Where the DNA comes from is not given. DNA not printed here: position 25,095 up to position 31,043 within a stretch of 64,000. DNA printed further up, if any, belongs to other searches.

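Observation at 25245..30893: Giant ATPase: a single AAA-type P-loop core buried between ~1250 aa of N-terminal beta-rich plus coiled-coil sequence and ~450 aa of C-terminal coiled-coil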

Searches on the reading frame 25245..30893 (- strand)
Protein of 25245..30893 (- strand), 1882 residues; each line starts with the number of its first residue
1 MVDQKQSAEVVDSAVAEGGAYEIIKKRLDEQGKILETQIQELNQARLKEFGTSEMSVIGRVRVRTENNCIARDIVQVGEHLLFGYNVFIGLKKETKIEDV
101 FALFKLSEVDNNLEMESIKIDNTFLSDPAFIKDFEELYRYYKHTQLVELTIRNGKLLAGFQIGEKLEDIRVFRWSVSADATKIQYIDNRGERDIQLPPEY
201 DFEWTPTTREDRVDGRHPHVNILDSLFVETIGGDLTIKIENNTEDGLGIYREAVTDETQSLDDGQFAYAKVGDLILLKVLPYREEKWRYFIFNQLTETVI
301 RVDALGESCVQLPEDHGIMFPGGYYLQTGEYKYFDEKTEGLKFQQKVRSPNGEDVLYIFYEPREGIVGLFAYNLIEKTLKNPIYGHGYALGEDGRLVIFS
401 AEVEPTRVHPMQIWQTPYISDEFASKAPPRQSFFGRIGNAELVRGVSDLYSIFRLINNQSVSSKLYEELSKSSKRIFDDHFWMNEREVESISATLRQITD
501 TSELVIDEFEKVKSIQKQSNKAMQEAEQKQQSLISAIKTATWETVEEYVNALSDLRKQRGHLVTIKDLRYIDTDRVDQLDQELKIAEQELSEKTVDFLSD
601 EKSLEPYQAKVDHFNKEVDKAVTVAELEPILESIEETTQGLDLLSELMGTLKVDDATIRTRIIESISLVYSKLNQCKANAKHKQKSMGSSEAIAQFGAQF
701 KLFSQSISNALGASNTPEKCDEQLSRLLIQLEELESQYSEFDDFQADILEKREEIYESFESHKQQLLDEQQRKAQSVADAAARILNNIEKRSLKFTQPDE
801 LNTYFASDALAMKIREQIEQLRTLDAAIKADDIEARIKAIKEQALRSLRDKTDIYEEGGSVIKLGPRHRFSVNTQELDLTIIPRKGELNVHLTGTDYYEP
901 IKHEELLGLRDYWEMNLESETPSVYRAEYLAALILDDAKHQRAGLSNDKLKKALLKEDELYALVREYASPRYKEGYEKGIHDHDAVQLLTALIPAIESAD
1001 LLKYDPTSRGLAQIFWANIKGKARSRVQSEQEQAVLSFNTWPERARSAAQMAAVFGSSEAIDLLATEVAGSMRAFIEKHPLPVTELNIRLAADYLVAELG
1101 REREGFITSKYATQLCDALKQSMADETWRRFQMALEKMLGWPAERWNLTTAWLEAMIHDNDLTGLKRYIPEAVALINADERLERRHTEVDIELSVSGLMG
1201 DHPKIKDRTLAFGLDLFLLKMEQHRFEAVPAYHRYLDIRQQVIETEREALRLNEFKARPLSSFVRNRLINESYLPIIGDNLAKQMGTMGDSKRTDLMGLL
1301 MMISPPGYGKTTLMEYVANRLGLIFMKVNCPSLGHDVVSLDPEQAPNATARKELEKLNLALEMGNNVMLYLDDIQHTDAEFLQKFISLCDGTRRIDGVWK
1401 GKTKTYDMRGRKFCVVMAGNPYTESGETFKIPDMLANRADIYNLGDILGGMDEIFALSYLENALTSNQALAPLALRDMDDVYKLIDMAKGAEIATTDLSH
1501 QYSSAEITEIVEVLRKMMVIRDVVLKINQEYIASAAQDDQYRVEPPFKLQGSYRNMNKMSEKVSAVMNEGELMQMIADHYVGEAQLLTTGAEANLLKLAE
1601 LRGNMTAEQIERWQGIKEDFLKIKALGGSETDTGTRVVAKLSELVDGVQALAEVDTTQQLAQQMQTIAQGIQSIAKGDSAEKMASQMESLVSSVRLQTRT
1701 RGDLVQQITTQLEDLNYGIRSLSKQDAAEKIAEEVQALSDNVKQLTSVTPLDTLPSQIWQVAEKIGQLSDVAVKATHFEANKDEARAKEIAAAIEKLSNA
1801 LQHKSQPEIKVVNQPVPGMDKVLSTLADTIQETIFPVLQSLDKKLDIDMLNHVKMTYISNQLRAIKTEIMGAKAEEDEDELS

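Call 5: search_protein_families(library=pfam, proteins=[window:25245-30893:-], max_evalue=0.01)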
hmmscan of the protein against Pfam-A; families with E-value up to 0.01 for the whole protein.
window:25245-30893:- (1882 aa): 5 families
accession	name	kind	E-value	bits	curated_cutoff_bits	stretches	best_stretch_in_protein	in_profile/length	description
PF12458.13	DUF3686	-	2.8e-205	682.5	25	1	35-481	2-448/448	ATPase involved in DNA repair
PF25472.1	DUF7902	-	3.9e-28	97.9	26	1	603-686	2-85/85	Domain of unknown function (DUF7902)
PF00004.35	AAA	-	2.6e-07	31.6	21.2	1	1301-1345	2-46/131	ATPase family associated with various cellular activities (AAA)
PF07728.20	AAA_5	-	8.6e-05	23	22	1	1300-1423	2-125/139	AAA domain (dynein-related subfamily)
PF13401.12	AAA_22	-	0.00012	22.8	27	1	1298-1390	6-109/130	AAA domain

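Call 6: search_protein_families(library=ncbifam, proteins=[window:25245-30893:-], max_evalue=0.01)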
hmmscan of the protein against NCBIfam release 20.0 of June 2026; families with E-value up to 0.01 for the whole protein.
window:25245-30893:- (1882 aa): 0 families

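Call 8: search_solved_structures(query=window:25245-30893:-, max_evalue=0.1, show_alignments=2)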
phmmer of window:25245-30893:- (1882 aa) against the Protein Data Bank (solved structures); distinct sequences matched with E-value up to 0.1: 4.
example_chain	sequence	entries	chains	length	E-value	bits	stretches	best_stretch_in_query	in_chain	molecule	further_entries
7swl_A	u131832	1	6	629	0.041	14.4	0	1266-1333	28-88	Rix7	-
9bji_A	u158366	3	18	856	0.067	13.7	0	1300-1335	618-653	Nuclear valosin-containing protein-like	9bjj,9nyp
7t3i_A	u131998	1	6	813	0.071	13.6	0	1266-1333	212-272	Rix7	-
6mat_A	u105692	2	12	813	0.072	13.5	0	1266-1333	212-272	Rix7 mutant | Rix7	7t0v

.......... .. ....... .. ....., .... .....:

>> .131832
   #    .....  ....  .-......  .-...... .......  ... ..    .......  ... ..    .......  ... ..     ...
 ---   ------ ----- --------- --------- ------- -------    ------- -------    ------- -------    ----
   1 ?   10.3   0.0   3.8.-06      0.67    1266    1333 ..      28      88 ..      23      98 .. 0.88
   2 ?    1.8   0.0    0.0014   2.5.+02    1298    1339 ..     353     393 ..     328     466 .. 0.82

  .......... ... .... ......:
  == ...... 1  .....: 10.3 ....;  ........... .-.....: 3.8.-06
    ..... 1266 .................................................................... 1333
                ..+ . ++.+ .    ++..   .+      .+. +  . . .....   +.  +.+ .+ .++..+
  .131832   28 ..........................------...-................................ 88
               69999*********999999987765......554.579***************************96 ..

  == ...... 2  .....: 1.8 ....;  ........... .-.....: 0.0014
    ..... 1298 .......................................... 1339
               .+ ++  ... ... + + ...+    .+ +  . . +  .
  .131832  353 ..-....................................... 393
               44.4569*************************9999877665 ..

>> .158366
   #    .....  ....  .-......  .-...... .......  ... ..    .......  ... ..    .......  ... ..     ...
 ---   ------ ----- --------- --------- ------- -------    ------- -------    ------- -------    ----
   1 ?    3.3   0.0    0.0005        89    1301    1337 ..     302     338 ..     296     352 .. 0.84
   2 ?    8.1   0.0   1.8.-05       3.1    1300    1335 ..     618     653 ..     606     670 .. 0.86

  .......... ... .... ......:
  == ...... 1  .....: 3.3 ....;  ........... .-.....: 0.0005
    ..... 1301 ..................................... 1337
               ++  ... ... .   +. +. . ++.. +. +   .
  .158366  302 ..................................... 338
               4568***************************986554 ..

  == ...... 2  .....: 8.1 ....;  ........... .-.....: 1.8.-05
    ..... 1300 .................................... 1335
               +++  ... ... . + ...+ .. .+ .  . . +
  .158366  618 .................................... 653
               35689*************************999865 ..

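Call 15: find_homologous_proteins(query=window:25248-30893:-, max_evalue=0.00001)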
Query window:25248-30893:- (1882 aa): 5064 proteins with E <= 0.00001 among 8000 candidates; the best 120 are listed.
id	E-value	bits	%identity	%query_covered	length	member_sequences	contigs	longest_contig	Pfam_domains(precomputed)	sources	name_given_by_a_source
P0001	0.0e+0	4139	99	100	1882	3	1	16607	PF12458.14,PF00004.36,PF25472.2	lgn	-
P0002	0.0e+0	2923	74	90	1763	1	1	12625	PF12458.14,PF00004.36,PF13401.13,PF07728.21,PF25472.2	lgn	-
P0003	0.0e+0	2923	75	88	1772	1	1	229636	PF12458.14,PF00004.36,PF13401.13,PF07728.21,PF25472.2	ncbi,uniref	ncbi:DNA repair ATPase [Pseudoteredinibacter isoporae]|uniref:DNA repair ATPase n=1 Tax=Pseudoteredi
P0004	0.0e+0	2918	75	88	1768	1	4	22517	PF12458.14,PF00004.36,PF13401.13,PF07728.21,PF25472.2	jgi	-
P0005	0.0e+0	2917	73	90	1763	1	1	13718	PF12458.14,PF00004.36,PF13401.13,PF07728.21,PF25472.2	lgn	-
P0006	0.0e+0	2916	73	90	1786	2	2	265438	PF12458.14,PF00004.36,PF07728.21,PF25472.2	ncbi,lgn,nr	ncbi:AAA family ATPase [Pseudoteredinibacter isoporae]|nr:AAA family ATPase [Pseudoteredinibacter is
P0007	0.0e+0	2915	73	90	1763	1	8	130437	PF12458.14,PF00004.36,PF13401.13,PF07728.21,PF25472.2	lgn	-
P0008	0.0e+0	2912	72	92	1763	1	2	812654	PF12458.14,PF00004.36,PF13401.13,PF07728.21,PF25472.2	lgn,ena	-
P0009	0.0e+0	2907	74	87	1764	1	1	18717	PF12458.14,PF00004.36,PF07728.21,PF25472.2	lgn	-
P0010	0.0e+0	2906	74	88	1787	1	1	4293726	PF12458.14,PF00004.36,PF07728.21,PF25472.2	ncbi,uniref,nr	ncbi:DNA repair protein [Bacterioplanes sanyensis]|uniref:DNA repair protein n=1 Tax=Bacterioplanes 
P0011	0.0e+0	2905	74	88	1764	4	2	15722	PF12458.14,PF00004.36,PF13401.13,PF07728.21,PF25472.2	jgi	-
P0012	0.0e+0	2903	73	90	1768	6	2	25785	PF12458.14,PF00004.36,PF13401.13,PF07728.21,PF25472.2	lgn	-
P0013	0.0e+0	2890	74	87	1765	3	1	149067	PF12458.14,PF00004.36,PF13401.13,PF07728.21,PF25472.2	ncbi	-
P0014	0.0e+0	2886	74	88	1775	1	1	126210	PF12458.14,PF00004.36,PF13401.13,PF25472.2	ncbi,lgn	-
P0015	0.0e+0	2872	74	88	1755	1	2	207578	PF12458.14,PF00004.36,PF13401.13,PF07728.21,PF25472.2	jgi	jgi:ATPase involved in DNA repair/ATPase family associated with various cellular activities (AAA)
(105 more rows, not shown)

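Call 19: search_protein_families(library=padloc, proteins=[window:25248-30893:-], max_evalue=0.01)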
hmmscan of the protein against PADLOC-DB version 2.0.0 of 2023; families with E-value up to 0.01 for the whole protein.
window:25248-30893:- (1882 aa): 0 families
